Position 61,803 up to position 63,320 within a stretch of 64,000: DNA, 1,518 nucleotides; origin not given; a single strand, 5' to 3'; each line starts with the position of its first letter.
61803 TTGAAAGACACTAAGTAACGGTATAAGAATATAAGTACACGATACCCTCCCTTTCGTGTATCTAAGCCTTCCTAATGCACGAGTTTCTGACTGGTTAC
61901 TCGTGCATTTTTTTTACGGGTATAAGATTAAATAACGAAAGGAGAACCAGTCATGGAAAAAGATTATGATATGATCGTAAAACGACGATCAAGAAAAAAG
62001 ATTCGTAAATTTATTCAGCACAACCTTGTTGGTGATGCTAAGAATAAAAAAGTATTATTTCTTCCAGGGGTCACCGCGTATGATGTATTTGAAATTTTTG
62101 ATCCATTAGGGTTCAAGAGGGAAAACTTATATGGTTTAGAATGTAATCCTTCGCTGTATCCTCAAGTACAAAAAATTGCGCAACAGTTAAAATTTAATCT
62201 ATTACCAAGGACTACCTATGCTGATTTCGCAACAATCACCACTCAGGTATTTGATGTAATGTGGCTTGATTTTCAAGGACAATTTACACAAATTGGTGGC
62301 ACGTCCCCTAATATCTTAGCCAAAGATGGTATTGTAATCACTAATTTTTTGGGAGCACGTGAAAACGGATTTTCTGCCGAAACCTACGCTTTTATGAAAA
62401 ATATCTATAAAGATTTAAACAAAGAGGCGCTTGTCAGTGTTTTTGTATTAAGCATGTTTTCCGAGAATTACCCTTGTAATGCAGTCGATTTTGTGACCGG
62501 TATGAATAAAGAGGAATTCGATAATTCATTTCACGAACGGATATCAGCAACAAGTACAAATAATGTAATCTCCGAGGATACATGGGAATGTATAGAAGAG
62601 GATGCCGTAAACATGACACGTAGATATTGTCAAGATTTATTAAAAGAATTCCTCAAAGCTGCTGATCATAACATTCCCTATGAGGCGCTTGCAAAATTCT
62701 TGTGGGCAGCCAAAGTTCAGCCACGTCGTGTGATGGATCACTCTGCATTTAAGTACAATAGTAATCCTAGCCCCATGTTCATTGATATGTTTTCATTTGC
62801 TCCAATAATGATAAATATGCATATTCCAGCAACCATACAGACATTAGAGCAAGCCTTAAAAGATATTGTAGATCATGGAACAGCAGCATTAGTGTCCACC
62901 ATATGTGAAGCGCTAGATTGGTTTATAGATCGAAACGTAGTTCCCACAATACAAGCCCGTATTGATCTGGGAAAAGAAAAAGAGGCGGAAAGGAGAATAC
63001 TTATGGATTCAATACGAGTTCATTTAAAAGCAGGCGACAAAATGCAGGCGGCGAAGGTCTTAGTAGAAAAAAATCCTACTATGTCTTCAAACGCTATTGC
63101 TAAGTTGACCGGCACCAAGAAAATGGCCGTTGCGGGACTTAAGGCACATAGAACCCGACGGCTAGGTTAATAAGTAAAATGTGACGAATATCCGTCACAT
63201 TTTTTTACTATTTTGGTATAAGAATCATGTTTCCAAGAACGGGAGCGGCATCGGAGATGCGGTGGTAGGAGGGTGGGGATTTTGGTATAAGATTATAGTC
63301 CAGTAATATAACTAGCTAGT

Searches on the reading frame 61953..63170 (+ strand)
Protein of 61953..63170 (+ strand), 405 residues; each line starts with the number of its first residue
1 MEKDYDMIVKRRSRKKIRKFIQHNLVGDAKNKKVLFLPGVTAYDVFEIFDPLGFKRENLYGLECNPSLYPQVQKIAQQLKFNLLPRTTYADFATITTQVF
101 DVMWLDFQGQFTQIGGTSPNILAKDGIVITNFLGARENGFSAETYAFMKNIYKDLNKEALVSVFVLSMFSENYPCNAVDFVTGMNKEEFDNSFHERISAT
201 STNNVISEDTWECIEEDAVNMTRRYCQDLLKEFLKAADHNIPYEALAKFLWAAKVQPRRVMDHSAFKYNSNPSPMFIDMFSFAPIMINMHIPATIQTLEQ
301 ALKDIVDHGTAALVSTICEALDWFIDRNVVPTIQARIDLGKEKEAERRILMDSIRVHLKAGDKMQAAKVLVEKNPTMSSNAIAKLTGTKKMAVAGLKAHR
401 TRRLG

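Call 35: search_protein_families(library=phrogs, proteins=[window:61953-63167:+], max_evalue=0.001)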
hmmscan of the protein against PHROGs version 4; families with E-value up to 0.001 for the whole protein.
window:61953-63167:+ (405 aa): 0 families

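Call 78: find_encoding_contigs(protein=window:61953-63170:+, flank=10000, max_places=1)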
Protein window:61953-63170:+ (405 aa): 13 contigs read that carry it; 1 place shown.
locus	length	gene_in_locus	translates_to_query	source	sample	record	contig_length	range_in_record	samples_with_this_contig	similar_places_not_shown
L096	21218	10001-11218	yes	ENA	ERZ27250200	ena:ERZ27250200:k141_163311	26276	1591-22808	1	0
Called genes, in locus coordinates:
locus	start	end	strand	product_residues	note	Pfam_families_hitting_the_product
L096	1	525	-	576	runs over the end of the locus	-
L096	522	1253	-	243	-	-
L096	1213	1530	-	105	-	PF00153:Mito_carr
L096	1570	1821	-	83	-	-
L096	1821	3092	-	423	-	-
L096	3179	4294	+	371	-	-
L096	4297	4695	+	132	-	-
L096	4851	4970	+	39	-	-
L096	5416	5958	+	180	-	PF01464:SLT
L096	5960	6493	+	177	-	-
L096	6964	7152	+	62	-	-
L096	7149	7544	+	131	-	-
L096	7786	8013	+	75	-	-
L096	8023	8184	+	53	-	-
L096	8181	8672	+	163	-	PF01844:HNH, PF14279:HNH_5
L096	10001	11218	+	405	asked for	-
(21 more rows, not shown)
